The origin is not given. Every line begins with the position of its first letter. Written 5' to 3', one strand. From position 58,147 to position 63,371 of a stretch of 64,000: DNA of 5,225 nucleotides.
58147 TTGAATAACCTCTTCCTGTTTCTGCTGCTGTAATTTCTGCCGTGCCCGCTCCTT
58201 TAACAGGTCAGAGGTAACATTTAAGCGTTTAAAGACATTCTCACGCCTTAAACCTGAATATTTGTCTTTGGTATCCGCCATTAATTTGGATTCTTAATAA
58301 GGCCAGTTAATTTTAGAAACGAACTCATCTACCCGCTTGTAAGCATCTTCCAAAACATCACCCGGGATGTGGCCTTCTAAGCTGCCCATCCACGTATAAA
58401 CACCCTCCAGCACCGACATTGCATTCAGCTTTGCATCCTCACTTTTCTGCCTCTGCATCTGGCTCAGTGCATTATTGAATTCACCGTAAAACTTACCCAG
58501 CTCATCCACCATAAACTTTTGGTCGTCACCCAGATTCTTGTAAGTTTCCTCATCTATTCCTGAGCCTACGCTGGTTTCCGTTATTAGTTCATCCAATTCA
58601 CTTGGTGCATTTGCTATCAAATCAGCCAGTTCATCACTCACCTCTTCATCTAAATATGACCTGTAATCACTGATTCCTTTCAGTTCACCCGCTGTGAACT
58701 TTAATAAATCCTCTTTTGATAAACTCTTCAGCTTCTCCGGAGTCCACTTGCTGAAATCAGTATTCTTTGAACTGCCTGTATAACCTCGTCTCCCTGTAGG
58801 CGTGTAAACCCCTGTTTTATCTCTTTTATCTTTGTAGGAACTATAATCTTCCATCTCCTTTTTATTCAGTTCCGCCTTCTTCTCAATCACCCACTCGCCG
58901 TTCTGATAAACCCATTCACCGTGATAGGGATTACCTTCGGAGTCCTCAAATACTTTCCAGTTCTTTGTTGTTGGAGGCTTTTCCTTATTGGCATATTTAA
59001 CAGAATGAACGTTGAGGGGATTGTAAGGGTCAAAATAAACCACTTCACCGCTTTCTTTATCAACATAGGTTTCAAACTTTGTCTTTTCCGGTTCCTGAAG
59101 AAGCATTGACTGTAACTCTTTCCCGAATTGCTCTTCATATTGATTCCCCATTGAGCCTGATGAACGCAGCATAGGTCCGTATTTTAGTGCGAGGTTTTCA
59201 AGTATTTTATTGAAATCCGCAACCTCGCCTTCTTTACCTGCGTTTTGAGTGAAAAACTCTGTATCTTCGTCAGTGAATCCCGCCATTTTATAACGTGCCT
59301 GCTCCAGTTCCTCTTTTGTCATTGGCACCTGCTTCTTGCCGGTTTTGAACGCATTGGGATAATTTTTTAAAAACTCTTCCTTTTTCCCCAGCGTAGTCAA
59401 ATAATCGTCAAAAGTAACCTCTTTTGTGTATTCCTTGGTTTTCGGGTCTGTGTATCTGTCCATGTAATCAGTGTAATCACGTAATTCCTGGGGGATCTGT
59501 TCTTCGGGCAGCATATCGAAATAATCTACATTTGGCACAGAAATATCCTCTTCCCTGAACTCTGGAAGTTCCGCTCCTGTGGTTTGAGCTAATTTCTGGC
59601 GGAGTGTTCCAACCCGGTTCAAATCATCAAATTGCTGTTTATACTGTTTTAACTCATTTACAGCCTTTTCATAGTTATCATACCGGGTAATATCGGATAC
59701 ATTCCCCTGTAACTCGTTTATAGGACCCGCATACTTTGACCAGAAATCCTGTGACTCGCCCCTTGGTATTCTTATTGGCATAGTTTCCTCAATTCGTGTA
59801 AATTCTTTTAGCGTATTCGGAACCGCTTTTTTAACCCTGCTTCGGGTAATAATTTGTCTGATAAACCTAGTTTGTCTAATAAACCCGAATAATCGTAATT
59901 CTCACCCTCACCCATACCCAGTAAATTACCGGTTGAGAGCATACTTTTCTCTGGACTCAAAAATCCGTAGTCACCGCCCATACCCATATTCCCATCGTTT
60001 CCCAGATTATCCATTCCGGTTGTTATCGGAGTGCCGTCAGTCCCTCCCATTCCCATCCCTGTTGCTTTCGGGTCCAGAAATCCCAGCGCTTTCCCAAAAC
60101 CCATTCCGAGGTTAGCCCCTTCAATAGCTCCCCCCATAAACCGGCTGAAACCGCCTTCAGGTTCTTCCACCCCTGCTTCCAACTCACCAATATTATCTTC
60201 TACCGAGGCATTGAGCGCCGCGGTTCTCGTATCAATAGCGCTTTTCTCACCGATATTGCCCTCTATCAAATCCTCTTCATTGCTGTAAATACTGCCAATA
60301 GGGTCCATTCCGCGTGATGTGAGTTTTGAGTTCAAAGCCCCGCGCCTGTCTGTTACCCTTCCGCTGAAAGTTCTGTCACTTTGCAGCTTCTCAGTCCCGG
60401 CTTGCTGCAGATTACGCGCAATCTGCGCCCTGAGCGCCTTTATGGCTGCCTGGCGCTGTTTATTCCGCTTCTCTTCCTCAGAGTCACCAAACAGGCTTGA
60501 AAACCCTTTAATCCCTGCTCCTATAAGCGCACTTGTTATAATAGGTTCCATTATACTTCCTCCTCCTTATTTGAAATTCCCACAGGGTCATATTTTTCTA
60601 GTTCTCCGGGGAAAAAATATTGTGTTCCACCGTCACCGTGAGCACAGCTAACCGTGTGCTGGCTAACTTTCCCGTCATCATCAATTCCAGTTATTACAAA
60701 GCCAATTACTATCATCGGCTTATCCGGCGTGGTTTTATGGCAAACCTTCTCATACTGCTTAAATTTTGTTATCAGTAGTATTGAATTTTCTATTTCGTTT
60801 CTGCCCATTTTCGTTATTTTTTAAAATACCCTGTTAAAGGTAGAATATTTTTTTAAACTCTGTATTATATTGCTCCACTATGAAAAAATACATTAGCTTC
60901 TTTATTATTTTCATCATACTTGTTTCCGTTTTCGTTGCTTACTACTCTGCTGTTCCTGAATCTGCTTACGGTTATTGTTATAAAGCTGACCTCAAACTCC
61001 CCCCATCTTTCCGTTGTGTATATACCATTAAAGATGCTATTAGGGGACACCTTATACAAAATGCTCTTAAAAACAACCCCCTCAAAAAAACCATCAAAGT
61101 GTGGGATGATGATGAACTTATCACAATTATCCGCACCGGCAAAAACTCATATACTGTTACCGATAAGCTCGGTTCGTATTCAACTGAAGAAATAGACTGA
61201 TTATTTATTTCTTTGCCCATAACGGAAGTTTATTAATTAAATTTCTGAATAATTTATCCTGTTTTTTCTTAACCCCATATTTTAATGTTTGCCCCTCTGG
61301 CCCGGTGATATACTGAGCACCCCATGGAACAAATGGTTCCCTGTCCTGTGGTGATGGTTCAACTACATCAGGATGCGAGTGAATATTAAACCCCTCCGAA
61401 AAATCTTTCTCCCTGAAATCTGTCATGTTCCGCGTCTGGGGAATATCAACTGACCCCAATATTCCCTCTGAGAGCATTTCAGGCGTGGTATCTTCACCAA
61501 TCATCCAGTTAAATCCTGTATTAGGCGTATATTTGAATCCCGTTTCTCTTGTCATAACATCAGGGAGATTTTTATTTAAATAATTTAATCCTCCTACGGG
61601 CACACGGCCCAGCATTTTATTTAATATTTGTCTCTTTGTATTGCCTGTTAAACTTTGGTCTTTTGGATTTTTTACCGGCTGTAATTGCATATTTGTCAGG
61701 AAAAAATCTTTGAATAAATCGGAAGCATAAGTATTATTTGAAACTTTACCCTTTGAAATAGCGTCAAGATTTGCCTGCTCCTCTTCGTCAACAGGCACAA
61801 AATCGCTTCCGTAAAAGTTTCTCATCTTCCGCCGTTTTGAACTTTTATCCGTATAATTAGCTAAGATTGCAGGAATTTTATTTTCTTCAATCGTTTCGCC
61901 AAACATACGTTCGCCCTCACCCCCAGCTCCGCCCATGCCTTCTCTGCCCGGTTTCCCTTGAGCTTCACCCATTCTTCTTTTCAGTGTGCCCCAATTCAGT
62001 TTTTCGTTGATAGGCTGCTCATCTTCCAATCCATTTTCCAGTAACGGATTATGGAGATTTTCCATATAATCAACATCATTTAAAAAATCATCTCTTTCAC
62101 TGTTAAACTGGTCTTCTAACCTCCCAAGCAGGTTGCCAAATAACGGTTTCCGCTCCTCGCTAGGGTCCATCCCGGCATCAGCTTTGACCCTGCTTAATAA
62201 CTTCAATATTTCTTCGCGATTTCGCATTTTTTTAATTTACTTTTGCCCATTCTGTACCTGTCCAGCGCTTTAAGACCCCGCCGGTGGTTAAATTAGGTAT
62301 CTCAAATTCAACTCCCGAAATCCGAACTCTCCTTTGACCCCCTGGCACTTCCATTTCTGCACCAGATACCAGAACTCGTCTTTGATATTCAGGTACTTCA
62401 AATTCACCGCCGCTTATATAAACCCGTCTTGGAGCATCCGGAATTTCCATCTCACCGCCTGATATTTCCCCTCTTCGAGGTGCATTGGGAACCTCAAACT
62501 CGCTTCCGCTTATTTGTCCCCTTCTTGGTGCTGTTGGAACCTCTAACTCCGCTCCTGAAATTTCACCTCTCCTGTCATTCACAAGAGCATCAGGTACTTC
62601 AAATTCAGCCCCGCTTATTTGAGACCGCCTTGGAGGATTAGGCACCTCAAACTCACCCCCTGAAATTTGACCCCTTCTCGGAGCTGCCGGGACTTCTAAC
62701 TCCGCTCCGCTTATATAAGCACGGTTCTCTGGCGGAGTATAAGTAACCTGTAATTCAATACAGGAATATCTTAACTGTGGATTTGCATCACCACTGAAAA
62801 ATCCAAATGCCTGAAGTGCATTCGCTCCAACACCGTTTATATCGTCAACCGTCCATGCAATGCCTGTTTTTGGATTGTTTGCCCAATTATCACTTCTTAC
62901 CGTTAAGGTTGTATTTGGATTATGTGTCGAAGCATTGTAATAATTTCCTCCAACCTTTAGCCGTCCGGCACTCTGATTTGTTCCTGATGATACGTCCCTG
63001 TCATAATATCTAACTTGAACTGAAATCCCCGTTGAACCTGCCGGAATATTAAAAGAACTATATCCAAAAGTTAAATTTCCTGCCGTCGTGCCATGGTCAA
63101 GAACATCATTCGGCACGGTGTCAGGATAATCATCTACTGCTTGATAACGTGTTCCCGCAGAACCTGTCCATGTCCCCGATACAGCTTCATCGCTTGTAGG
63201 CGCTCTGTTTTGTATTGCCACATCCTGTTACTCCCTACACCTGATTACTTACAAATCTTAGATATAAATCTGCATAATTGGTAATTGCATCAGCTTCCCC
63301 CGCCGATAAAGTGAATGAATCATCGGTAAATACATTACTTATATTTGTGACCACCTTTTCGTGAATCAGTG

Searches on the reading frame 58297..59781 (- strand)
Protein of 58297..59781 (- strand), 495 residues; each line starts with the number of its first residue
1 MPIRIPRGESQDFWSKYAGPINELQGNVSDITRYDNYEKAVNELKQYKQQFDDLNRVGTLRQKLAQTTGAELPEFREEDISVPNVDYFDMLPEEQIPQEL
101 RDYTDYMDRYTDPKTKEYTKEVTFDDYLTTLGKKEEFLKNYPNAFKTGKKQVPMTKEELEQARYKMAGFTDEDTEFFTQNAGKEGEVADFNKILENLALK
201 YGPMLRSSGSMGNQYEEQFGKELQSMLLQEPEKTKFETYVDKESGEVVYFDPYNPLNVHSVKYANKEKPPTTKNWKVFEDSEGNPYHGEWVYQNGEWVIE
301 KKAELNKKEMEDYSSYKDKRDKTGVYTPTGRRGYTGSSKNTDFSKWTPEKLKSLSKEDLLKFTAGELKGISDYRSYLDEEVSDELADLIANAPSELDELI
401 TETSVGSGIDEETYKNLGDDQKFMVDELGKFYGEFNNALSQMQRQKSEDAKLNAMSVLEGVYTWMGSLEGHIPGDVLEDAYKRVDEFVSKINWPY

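Call 9: search_protein_families(library=phrogs, proteins=[window:58297-59781:-], max_evalue=0.001)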
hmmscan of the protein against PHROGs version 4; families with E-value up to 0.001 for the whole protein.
window:58297-59781:- (495 aa): 0 families

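Call 10: search_protein_families(library=pfam, proteins=[window:58297-59781:-], max_evalue=0.01)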
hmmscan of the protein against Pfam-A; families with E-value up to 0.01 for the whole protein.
window:58297-59781:- (495 aa): 1 family
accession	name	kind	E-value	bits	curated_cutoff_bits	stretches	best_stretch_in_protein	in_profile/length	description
PF21667.2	Nop5_N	-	0.0034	17.9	27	0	78-154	19-93/117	Nop5, N-terminal domain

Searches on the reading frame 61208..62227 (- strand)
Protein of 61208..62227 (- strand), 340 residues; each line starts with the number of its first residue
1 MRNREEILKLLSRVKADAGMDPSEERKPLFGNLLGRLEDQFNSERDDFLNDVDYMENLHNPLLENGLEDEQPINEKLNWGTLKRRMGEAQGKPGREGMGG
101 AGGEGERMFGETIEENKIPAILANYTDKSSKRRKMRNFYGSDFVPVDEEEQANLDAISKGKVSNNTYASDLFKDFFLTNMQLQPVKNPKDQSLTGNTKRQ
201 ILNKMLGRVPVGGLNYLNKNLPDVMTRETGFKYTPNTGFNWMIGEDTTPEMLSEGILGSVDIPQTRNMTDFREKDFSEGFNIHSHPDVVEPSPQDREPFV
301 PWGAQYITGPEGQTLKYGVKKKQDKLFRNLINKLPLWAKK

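Call 9: search_protein_families(library=phrogs, proteins=[window:61208-62227:-], max_evalue=0.001)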
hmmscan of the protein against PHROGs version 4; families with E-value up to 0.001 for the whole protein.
window:61208-62227:- (340 aa): 0 families

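Call 10: search_protein_families(library=pfam, proteins=[window:61208-62227:-], max_evalue=0.01)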
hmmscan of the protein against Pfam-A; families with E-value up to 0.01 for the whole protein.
window:61208-62227:- (340 aa): 0 families

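Call 106: search_protein_families(library=pfam, proteins=[window:61208-62227:-], max_evalue=1)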
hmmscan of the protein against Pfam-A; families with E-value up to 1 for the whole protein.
window:61208-62227:- (340 aa): 1 family
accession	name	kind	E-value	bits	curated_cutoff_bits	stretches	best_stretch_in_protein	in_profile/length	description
PF14464.11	Prok-JAB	-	0.21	11.9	25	1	282-307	72-99/114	Prokaryotic homologs of the JAB domain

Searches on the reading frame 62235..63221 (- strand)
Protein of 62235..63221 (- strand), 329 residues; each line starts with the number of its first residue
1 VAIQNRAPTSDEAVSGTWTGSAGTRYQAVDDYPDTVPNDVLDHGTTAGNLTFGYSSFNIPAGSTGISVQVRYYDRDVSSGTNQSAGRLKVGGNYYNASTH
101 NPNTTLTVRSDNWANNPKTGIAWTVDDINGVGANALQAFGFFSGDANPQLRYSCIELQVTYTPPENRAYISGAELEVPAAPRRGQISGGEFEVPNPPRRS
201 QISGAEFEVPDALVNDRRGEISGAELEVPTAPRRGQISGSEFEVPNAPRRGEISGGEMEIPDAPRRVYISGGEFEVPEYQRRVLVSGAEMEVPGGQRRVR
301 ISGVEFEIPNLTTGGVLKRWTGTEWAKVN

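Call 9: search_protein_families(library=phrogs, proteins=[window:62235-63221:-], max_evalue=0.001)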
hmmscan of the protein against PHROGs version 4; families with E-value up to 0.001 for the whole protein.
window:62235-63221:- (329 aa): 1 family
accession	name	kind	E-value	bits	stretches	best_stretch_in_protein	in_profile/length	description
phrog_6368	-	unknown function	4.7e-05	23.8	1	45-131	232-320/328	-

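Call 10: search_protein_families(library=pfam, proteins=[window:62235-63221:-], max_evalue=0.01)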
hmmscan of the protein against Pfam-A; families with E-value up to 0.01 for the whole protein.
window:62235-63221:- (329 aa): 0 families

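Call 106: search_protein_families(library=pfam, proteins=[window:62235-63221:-], max_evalue=1)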
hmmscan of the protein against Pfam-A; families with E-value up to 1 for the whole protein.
window:62235-63221:- (329 aa): 0 families
